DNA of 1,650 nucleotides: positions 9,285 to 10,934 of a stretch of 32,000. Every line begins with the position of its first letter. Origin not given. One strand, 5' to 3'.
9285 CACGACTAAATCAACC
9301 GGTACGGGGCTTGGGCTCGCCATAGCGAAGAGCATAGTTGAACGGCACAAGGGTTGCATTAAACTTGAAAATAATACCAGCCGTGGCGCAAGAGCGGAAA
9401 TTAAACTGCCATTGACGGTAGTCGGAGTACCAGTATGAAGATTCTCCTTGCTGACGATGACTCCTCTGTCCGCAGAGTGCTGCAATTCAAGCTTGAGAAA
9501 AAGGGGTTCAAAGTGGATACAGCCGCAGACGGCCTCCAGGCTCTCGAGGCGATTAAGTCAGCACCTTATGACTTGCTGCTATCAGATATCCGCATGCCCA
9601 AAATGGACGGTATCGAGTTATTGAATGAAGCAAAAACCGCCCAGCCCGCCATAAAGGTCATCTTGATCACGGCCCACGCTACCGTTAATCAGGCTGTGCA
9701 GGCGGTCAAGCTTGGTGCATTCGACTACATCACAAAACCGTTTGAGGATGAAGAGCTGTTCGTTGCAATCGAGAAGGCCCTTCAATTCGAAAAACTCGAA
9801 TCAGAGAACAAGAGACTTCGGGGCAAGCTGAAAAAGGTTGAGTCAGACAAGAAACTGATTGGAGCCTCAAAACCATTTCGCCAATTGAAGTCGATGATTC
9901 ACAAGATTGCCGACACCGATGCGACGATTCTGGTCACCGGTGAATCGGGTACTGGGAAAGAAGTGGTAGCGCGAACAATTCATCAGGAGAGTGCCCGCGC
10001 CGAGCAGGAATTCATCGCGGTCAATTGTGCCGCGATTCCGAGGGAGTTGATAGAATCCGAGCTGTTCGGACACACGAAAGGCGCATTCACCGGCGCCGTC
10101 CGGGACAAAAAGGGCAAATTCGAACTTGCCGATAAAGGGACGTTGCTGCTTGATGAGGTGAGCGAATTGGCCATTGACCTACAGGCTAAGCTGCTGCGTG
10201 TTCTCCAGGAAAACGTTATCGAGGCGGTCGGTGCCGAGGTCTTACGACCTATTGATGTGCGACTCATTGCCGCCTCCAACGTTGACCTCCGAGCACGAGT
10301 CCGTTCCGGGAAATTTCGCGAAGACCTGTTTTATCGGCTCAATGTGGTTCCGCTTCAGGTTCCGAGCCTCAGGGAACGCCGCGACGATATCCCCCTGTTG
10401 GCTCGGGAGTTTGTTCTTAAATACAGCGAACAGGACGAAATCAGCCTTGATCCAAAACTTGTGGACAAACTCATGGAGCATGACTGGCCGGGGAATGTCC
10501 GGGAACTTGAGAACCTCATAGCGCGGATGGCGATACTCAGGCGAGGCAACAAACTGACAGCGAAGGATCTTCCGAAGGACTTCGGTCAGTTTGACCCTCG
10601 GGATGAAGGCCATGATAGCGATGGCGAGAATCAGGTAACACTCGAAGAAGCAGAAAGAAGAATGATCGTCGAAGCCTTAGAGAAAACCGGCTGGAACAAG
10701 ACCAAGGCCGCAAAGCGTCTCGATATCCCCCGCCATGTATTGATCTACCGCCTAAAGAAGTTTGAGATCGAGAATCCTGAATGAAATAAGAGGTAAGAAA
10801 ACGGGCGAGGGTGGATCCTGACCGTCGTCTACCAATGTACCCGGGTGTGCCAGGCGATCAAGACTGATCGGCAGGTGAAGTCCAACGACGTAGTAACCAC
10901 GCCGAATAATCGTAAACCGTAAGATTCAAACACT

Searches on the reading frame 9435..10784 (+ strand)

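Call 10: search_protein_families(library=pfam, proteins=[window:9435-10784:+], max_evalue=0.01)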
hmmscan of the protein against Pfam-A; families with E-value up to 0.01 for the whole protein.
window:9435-10784:+ (449 aa): 14 families
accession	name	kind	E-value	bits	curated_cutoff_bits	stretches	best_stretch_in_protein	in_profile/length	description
PF00158.32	Sigma54_activat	-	4.1e-70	235.3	20.2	1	141-307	1-167/168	Sigma-54 interaction domain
PF00072.30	Response_reg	-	6.9e-33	113.6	30.2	1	3-112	1-110/111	Response regulator receiver domain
PF25601.1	AAA_lid_14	-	9.9e-24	83.4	27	1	313-390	1-81/87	AAA+ ATPase lid domain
PF14532.12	Sigma54_activ_2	-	3.5e-21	76.3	25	1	142-312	1-138/138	Sigma-54 interaction domain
PF02954.25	HTH_8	-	4.4e-16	58.8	22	1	402-443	1-42/42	Bacterial regulatory protein, Fis family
PF07728.20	AAA_5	-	1.8e-06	28.4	22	1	165-283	2-123/139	AAA domain (dynein-related subfamily)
PF13245.12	AAA_19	-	7.3e-05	23.4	25.1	1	161-266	10-124/134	AAA domain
PF13191.12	AAA_16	-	9.3e-05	23.4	32.6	1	145-257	6-120/167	AAA ATPase domain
PF01078.27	Mg_chelatase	-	0.00012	22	20.3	1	164-282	24-157/207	Magnesium chelatase, subunit ChlI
PF07724.20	AAA_2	-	0.00013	22.5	27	1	163-288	4-130/166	AAA domain (Cdc48 subfamily)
PF13556.12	HTH_30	-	0.00092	19.4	27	1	414-444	7-37/59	PucR C-terminal helix-turn-helix domain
PF00004.35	AAA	-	0.0021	19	21.2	1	165-282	1-109/131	ATPase family associated with various cellular activities (AAA)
PF13401.12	AAA_22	-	0.0034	18.1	27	0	161-200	4-43/130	AAA domain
PF13384.12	HTH_23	-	0.0044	17.2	24.6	0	403-434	2-32/50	Homeodomain-like domain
